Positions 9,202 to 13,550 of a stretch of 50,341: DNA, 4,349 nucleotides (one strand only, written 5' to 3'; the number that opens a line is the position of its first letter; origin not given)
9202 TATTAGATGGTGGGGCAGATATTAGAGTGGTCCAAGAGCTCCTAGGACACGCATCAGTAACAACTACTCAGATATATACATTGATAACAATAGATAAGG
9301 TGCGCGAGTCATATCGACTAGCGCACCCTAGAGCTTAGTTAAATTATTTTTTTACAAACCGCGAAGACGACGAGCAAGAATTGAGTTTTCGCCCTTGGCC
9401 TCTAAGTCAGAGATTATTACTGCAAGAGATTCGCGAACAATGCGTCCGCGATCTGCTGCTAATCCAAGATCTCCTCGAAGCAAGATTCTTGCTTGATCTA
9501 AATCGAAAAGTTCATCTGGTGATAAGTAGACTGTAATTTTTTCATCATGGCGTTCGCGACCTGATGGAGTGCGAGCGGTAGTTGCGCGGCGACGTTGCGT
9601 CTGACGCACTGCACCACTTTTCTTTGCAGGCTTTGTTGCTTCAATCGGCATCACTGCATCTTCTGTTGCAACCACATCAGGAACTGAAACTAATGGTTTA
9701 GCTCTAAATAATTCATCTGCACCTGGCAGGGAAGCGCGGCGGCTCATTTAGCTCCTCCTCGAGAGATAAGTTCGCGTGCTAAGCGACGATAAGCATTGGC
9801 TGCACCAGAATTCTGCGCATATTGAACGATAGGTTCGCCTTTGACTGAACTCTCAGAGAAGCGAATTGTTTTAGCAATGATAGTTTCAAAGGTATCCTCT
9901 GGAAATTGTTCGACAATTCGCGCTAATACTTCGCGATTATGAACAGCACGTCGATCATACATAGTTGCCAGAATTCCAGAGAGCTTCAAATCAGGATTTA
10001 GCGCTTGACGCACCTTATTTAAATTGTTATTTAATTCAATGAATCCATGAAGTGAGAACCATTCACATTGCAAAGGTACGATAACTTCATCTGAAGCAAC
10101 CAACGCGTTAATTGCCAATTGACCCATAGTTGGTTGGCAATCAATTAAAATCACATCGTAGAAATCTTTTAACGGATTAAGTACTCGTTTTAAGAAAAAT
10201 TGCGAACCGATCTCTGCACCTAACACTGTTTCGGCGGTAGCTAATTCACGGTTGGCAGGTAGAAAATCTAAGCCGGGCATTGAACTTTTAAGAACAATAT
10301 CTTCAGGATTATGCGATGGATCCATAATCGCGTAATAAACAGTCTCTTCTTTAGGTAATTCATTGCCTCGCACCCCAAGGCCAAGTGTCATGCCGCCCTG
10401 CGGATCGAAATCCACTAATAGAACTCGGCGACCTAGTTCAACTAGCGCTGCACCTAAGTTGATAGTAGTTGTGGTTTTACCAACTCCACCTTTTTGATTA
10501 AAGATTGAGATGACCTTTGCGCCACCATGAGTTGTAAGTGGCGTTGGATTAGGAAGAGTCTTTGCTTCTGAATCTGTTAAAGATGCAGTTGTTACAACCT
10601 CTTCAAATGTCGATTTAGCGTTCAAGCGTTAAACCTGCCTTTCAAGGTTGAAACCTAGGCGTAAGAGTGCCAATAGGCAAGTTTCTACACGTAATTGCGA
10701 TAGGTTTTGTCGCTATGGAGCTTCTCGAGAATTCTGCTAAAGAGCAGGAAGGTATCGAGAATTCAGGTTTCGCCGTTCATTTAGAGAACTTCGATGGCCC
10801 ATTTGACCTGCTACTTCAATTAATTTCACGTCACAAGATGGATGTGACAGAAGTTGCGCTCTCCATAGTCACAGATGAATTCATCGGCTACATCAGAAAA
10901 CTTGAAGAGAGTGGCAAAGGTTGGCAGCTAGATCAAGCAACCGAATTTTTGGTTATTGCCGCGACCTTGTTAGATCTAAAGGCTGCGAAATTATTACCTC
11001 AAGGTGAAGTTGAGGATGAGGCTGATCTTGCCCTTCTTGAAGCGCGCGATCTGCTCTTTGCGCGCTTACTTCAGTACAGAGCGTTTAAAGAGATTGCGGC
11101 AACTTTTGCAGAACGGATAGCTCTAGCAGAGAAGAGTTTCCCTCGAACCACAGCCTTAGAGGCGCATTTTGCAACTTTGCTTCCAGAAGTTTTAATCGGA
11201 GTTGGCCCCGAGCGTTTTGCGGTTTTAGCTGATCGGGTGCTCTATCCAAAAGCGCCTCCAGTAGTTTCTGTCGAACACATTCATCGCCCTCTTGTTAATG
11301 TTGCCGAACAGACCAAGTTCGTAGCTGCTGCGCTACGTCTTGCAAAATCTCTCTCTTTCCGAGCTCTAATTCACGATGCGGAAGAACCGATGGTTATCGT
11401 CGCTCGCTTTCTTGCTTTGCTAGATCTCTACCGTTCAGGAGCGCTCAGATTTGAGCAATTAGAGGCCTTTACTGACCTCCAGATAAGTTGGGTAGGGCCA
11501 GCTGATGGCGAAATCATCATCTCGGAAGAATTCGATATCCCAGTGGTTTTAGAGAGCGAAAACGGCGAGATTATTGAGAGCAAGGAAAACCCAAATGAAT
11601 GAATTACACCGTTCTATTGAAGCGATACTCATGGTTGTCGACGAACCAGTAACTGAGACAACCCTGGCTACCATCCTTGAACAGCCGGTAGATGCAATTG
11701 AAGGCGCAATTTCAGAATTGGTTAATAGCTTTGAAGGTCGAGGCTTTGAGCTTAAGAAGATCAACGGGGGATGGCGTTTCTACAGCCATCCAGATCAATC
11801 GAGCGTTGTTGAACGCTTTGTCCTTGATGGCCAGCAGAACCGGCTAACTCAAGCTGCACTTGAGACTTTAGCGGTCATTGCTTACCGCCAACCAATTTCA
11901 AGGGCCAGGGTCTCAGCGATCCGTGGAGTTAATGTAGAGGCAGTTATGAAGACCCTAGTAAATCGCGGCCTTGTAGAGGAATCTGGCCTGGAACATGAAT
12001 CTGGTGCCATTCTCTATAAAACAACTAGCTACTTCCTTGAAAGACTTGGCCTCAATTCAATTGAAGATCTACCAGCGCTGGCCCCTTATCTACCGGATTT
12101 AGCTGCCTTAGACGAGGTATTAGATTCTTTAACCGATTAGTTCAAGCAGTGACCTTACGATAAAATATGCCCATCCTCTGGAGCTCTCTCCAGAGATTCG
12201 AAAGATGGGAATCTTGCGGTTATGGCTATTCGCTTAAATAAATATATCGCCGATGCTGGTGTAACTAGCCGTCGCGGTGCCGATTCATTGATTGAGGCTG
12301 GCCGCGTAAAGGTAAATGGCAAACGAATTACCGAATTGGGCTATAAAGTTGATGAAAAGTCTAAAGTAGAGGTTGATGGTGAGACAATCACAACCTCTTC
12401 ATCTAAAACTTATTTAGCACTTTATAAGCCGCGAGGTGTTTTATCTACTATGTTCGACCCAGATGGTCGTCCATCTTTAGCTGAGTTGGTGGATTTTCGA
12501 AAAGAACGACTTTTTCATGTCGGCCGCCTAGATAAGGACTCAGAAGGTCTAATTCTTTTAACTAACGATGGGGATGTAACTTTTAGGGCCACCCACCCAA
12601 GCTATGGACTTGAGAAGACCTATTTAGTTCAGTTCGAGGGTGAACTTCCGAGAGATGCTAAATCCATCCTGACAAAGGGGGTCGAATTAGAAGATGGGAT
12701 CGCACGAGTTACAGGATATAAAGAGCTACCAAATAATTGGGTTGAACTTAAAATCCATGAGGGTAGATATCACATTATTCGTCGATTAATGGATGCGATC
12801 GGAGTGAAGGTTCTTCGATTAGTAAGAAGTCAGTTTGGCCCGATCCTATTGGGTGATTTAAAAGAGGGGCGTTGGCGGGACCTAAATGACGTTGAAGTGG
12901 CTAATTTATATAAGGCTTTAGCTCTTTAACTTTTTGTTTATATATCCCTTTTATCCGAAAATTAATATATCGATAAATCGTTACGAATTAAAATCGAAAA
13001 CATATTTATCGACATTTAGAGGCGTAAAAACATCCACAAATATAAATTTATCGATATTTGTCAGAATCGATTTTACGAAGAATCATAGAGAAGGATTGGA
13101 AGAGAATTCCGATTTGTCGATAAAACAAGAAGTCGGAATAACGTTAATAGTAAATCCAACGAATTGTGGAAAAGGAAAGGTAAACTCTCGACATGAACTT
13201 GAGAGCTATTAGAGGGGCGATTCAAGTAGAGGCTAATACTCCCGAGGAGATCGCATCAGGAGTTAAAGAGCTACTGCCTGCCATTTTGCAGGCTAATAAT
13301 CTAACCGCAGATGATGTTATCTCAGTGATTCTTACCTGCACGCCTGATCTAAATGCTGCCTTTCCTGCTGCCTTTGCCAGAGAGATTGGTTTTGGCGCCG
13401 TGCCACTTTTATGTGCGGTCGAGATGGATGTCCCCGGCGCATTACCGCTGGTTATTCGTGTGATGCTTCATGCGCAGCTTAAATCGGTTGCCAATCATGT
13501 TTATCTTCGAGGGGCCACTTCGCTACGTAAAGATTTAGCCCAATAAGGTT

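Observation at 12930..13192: The only large non-coding gap holds a nested array of TCGA-core repeats and DnaA-box-like 9-mers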

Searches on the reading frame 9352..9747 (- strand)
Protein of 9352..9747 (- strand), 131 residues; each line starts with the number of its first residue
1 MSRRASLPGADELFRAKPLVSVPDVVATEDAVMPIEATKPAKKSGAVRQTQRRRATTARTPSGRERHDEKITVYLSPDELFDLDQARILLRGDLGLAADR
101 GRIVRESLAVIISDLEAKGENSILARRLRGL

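Call 37: search_protein_families(library=pfam, proteins=[window:9352-9747:-], max_evalue=1)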
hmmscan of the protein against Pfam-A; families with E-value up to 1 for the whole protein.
window:9352-9747:- (131 aa): 0 families

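Call 42: find_homologous_proteins(query=window:9352-9747:-, max_evalue=0.001)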
Query window:9352-9747:- (131 aa): 7997 proteins with E <= 0.001 among 8000 candidates; the best 120 are listed.
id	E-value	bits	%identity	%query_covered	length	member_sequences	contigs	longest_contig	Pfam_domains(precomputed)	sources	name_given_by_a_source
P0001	2.6e-73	262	99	100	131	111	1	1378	-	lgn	-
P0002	1.5e-72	259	98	100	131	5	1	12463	-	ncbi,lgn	ncbi:MAG: hypothetical protein ACKOCL_04240 [Candidatus Nanopelagicaceae bacterium]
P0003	5.1e-72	257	98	100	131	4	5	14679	-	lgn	-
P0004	7.9e-71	254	96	100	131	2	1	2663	-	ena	-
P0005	2.0e-70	252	95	100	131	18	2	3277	-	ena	-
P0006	3.5e-70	251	95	100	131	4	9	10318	-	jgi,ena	-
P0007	8.6e-70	250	95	100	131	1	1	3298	-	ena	-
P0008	1.7e-69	249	95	100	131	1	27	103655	-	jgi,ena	jgi:hypothetical protein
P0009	9.6e-69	247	95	100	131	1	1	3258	-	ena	-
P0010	1.1e-68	247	94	100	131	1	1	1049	-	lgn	-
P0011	1.3e-68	246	94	100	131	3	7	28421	-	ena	-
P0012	1.6e-68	246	94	100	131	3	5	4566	-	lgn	-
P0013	5.2e-68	244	93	100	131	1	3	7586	-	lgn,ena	-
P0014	6.2e-68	244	94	100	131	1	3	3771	-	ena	-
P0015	6.6e-68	244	92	100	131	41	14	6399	-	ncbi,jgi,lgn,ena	jgi:hypothetical protein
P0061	4.8e-45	170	71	100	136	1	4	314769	-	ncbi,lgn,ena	-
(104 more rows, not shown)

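Call 57: search_solved_structures(query=window:9352-9747:-, max_evalue=10, show_alignments=3)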
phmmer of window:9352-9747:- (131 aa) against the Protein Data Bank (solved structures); distinct sequences matched with E-value up to 10: 0.

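Call 62: predict_structure(protein=window:9352-9747:-)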
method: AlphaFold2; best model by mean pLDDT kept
length: 131 residues; sequences in the alignment: 1
mean_pLDDT: 57.5   pTM: 0.28
mean pLDDT of the five models: 57.5, 56.7, 55.1, 55.0, 40.8
residues with pLDDT >= 90: 0; 70-90: 25; 50-70: 68; < 50: 38
segments of 3 or more residues with pLDDT < 50: 42-57, 62-64, 74-80, 93-95
pLDDT, mean of each block of 10 residues (from residue 1): 57 60 55 54 45 46 50 48 52 52 75 81 71 63
secondary structure, 60 per line:
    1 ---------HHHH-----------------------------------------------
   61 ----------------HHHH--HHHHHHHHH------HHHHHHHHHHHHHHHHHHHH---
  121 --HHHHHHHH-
elements in order: H10-13 H77-80 H83-91 H98-117 H123-130

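Call 65: predict_structure(alignment_id=A2)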
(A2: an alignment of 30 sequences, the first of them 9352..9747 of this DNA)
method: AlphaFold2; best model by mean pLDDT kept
length: 131 residues; sequences in the alignment: 30
mean_pLDDT: 64.5   pTM: 0.24
mean pLDDT of the five models: 64.5, 60.6, 59.9, 54.3, 51.2
residues with pLDDT >= 90: 0; 70-90: 55; 50-70: 53; < 50: 23
segments of 3 or more residues with pLDDT < 50: 25-40
pLDDT, mean of each block of 10 residues (from residue 1): 59 59 45 43 52 55 63 82 78 69 78 81 75 58
secondary structure, 60 per line:
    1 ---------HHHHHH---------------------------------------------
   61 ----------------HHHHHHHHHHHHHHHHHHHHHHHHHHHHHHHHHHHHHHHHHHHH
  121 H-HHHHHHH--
elements in order: H10-15 H77-121 H123-129

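Call 66: search_solved_structures(query=A2, max_evalue=10, show_alignments=3)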
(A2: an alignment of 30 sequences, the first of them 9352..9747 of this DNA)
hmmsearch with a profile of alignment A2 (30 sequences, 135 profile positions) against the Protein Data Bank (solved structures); distinct sequences matched with E-value up to 10: 1.
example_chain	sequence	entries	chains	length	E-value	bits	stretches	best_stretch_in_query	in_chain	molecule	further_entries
9kkx_D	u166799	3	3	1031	1.3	12.6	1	84-109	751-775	Protein SUPPRESSOR OF MAX2 1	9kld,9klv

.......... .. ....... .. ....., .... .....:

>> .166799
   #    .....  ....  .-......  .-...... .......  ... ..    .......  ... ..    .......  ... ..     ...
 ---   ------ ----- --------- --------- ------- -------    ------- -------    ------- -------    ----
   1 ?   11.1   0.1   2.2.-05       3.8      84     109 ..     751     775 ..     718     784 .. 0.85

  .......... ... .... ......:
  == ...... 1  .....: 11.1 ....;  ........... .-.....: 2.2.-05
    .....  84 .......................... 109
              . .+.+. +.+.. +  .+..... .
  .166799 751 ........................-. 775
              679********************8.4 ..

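Call 73: find_encoding_contigs(protein=P0061, flank=7000, max_places=1)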
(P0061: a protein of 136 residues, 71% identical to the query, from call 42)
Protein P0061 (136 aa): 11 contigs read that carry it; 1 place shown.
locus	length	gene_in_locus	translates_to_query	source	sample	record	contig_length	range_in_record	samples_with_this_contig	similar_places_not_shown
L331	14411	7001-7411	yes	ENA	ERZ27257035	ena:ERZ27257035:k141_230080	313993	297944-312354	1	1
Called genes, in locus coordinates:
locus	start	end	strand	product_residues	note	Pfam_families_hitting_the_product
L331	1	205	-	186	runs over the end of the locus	PF01066:CDP-OH_P_transf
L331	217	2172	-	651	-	PF00005:ABC_tran (faint), PF02224:Cytidylate_kin, PF01926:MMR_HSR1, PF02421:FeoB_N, PF01926:MMR_HSR1, PF02421:FeoB_N, PF00009:GTP_EFTU, PF14714:KH_dom-like, +12 more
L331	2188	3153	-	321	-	PF02153:PDH_N, PF20463:PDH_C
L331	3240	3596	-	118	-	PF07736:CM_1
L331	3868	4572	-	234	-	PF01479:S4 (weak), PF00849:PseudoU_synth_2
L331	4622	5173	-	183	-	PF04079:SMC_ScpB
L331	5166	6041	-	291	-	PF02616:SMC_ScpA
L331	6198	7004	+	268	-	PF10609:ParA, PF00142:Fer4_NifH, PF01656:CbiA, PF02374:ArsA_ATPase (weak), PF06564:CBP_BcsQ, PF09140:MipZ (faint), PF13614:AAA_31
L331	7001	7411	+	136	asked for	-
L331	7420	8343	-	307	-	PF02899:Phage_int_SAM_1, PF00589:Phage_integrase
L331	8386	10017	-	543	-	PF06418:CTP_synth_N, PF00117:GATase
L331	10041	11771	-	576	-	PF02463:SMC_N, PF13175:AAA_15 (faint), PF13476:AAA_23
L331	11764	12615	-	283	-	PF01513:NAD_kinase, PF20143:NAD_kinase_C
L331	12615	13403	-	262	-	PF01479:S4, PF01728:FtsJ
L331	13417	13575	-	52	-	-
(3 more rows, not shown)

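Call 75: search_protein_representatives(alignment_id=A2)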
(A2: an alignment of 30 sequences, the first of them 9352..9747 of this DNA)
Query: 30 sequences, 135 profile positions. Proteins with E-value up to 0.001 (for the whole library): 603; up to 1e-10: 403; up to 1e-30: 88. The best 150 are listed.
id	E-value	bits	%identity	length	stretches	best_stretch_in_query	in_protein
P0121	1.5e-65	235.9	-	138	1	1-134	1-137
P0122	3.0e-55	202.5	-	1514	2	61-133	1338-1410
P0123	4.9e-44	166.2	-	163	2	32-135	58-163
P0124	3.2e-43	163.6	-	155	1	1-135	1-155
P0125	2.2e-42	160.8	-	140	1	1-134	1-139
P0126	4.1e-42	160.0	-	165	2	41-135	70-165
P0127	4.8e-42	159.8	-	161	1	1-134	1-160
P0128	7.2e-42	159.2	-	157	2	26-134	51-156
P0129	2.5e-41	157.5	-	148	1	1-134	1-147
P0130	6.7e-41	156.1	-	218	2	56-134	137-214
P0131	7.7e-41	155.9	-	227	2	27-135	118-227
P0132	1.2e-40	155.3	-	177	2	34-134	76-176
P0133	1.9e-40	154.6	-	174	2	42-134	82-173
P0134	5.8e-40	153.0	-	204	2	34-135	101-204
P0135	6.1e-40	153.0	-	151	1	1-135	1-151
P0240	1.4e-27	113.0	-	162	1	1-133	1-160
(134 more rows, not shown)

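Call 77: search_solved_structures(query=A3, max_evalue=10, show_alignments=2)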
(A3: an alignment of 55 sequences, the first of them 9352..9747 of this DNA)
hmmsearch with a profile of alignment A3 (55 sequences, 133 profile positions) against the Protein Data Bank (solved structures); distinct sequences matched with E-value up to 10: 1.
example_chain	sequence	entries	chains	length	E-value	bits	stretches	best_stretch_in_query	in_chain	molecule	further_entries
7o4h_A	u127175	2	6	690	0.14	16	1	2-71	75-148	cGMP-gated cation channel alpha-1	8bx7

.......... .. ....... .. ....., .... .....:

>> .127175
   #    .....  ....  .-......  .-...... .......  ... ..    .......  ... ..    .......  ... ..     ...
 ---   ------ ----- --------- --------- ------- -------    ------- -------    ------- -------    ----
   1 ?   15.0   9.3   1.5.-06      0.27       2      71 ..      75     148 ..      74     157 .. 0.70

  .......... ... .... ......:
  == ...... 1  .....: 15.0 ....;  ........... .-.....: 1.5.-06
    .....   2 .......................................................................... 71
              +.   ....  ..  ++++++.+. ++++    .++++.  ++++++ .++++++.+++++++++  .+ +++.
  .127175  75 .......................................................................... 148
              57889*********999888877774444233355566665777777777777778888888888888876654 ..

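Call 78: search_protein_families(library=pfam, alignment_id=A3, max_evalue=0.1)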
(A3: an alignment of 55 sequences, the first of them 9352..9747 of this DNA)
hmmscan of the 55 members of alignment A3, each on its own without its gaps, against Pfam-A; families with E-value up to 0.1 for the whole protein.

A. member 1, window:9352-9747:- (131 aa): 0 families

B. families by the number of members that match (of 55 scanned): 6 families
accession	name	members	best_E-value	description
PF12651.13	RHH_3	2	0.063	Ribbon-helix-helix domain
PF19491.4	DUF6026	1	0.03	Family of unknown function (DUF6026)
PF15419.11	LNP1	1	0.046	Leukemia NUP98 fusion partner 1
PF23366.1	Beta-prop_HVO_0234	1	0.05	HVO_0234-like, beta propeller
PF11670.13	MSP1a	1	0.066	Major surface protein 1a (MSP1a)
PF12490.13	BCAS3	1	0.094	BCAS3 microtubule associated cell migration factor, C-terminal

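Call 82: find_homologous_proteins(query=P0240, max_evalue=1e-10)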
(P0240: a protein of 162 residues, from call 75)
Query P0240 (162 aa): 7485 proteins with E <= 1e-10 among 8000 candidates; the best 120 are listed.
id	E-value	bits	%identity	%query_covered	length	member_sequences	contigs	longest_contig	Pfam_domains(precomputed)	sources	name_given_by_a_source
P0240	4.0e-92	324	100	100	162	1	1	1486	-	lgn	-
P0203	7.5e-36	142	56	100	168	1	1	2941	-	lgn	-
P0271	1.5e-35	141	53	100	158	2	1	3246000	-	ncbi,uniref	ncbi:hypothetical protein [Luteococcus sp. OSA5]|uniref:hypothetical protein n=1 Tax=Luteococcus sp.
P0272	4.6e-32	129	51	100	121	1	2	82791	-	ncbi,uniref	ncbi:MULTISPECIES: hypothetical protein [unclassified Luteococcus]|uniref:hypothetical protein n=1 T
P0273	1.2e-31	128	49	100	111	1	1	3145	-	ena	-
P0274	3.3e-31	127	53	98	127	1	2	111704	-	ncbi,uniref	ncbi:hypothetical protein AAEX63_12665 [Luteococcus sp. H138]|uniref:hypothetical protein n=1 Tax=un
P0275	4.9e-31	126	53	98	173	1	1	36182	-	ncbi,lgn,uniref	ncbi:hypothetical protein ACTQ49_12830 [Luteococcus sp. Sow4_B9]|uniref:hypothetical protein n=1 Tax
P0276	1.3e-30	125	53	98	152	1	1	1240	-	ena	-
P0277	3.8e-30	123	51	100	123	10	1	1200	-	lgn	-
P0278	7.9e-30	122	48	100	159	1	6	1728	-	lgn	-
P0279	1.4e-29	121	48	98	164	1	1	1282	-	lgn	-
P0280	1.9e-29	121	52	98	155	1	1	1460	-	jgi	jgi:hypothetical protein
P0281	2.5e-29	120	51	100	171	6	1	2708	-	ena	-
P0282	3.0e-29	120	49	100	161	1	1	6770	-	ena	-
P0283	3.4e-29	120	78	43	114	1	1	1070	-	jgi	jgi:hypothetical protein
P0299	7.1e-28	116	52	98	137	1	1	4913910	-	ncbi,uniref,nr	ncbi:hypothetical protein [Microlunatus sp. Gsoil 973]|uniref:hypothetical protein n=1 Tax=Microluna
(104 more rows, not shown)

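Call 83: find_encoding_contigs(protein=P0271, flank=8000, max_places=1)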
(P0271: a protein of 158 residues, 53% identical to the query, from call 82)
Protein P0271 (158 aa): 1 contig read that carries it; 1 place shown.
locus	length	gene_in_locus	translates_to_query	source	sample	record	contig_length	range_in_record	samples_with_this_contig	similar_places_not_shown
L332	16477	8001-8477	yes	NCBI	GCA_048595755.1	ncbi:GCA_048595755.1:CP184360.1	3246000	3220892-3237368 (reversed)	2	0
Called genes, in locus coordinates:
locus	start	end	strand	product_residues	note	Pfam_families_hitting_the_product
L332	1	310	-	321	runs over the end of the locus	PF01032:FecCD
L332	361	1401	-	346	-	PF01497:Peripla_BP_2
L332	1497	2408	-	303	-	PF08021:FAD_binding_9, PF04954:SIP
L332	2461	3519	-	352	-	PF01068:DNA_ligase_A_M, PF04679:DNA_ligase_A_C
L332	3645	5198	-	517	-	PF13088:BNR_2, PF02012:BNR (faint), PF07705:CARDB (faint), PF10633:NPCBM_assoc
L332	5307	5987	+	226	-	PF00293:NUDIX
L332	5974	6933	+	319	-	PF02899:Phage_int_SAM_1, PF00589:Phage_integrase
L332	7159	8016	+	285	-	PF00142:Fer4_NifH (weak), PF01656:CbiA, PF02374:ArsA_ATPase, PF06564:CBP_BcsQ, PF09140:MipZ (faint), PF10609:ParA, PF13614:AAA_31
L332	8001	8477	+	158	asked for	-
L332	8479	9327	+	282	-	PF02616:SMC_ScpA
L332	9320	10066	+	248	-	-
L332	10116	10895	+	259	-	PF01479:S4, PF00849:PseudoU_synth_2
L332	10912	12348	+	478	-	PF03136:Pup_ligase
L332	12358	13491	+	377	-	-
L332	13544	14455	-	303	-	PF00749:tRNA-synt_1c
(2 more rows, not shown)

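Call 84: find_encoding_contigs(protein=P0299, flank=8000, max_places=1)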
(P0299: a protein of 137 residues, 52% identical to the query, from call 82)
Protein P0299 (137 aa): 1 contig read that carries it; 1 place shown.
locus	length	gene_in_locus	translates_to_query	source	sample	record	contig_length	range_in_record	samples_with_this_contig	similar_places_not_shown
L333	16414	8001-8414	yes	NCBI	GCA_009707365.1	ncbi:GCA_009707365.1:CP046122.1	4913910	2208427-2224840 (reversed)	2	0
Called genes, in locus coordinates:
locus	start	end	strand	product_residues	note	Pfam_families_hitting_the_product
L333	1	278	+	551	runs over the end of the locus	PF03023:MurJ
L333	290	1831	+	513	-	PF26314:MptA_B_family, PF09594:GT87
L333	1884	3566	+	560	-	PF06418:CTP_synth_N, PF00117:GATase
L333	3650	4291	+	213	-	PF00293:NUDIX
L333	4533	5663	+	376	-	PF05222:AlaDh_PNT_N, PF01262:AlaDh_PNT_C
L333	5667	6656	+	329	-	PF02899:Phage_int_SAM_1, PF00589:Phage_integrase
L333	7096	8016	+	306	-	PF00142:Fer4_NifH (weak), PF01656:CbiA, PF02374:ArsA_ATPase, PF06564:CBP_BcsQ, PF09140:MipZ (faint), PF10609:ParA, PF13614:AAA_31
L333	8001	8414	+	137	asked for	-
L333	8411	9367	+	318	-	PF02616:SMC_ScpA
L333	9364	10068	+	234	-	PF04079:SMC_ScpB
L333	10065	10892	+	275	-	PF01479:S4, PF00849:PseudoU_synth_2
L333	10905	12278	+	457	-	PF03136:Pup_ligase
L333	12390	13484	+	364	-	PF00254:FKBP_C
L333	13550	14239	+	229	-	-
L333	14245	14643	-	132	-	PF18029:Glyoxalase_6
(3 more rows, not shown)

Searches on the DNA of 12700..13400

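Call 5: search_rna_families(source=window, start=12700, end=13400, threshold=evalue, max_evalue=10, show_alignments=3)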
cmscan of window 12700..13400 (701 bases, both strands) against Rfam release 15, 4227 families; matches with E-value up to 10: 6.
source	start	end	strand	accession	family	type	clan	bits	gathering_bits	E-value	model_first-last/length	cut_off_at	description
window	12991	13055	-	RF04154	mir-1277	Gene; miRNA;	-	21.6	81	0.26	1-78/78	no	mir-1277 microRNA precursor family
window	12972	13030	-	RF02753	ES173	Gene; sRNA;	-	18.8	90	0.72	1-64/64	no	ES173 sRNA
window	12908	12966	+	RF02823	LPR69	Gene; sRNA;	-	16.8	40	0.71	1-82/82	no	Legionella RNA 69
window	13024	13076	+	RF04176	mir-3149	Gene; miRNA;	-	15.3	100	9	1-83/83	no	mir-3149 microRNA precursor family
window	12977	13073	+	RF02881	MH_s25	Gene; sRNA;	-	14.3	114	5.1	1-207/207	no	Mesorhizobail RNA 25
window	13242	13326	+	RF04309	HCV_J7880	Cis-reg;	-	13.8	90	3.5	1-123/123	no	Hepatitis C virus J7880 RNA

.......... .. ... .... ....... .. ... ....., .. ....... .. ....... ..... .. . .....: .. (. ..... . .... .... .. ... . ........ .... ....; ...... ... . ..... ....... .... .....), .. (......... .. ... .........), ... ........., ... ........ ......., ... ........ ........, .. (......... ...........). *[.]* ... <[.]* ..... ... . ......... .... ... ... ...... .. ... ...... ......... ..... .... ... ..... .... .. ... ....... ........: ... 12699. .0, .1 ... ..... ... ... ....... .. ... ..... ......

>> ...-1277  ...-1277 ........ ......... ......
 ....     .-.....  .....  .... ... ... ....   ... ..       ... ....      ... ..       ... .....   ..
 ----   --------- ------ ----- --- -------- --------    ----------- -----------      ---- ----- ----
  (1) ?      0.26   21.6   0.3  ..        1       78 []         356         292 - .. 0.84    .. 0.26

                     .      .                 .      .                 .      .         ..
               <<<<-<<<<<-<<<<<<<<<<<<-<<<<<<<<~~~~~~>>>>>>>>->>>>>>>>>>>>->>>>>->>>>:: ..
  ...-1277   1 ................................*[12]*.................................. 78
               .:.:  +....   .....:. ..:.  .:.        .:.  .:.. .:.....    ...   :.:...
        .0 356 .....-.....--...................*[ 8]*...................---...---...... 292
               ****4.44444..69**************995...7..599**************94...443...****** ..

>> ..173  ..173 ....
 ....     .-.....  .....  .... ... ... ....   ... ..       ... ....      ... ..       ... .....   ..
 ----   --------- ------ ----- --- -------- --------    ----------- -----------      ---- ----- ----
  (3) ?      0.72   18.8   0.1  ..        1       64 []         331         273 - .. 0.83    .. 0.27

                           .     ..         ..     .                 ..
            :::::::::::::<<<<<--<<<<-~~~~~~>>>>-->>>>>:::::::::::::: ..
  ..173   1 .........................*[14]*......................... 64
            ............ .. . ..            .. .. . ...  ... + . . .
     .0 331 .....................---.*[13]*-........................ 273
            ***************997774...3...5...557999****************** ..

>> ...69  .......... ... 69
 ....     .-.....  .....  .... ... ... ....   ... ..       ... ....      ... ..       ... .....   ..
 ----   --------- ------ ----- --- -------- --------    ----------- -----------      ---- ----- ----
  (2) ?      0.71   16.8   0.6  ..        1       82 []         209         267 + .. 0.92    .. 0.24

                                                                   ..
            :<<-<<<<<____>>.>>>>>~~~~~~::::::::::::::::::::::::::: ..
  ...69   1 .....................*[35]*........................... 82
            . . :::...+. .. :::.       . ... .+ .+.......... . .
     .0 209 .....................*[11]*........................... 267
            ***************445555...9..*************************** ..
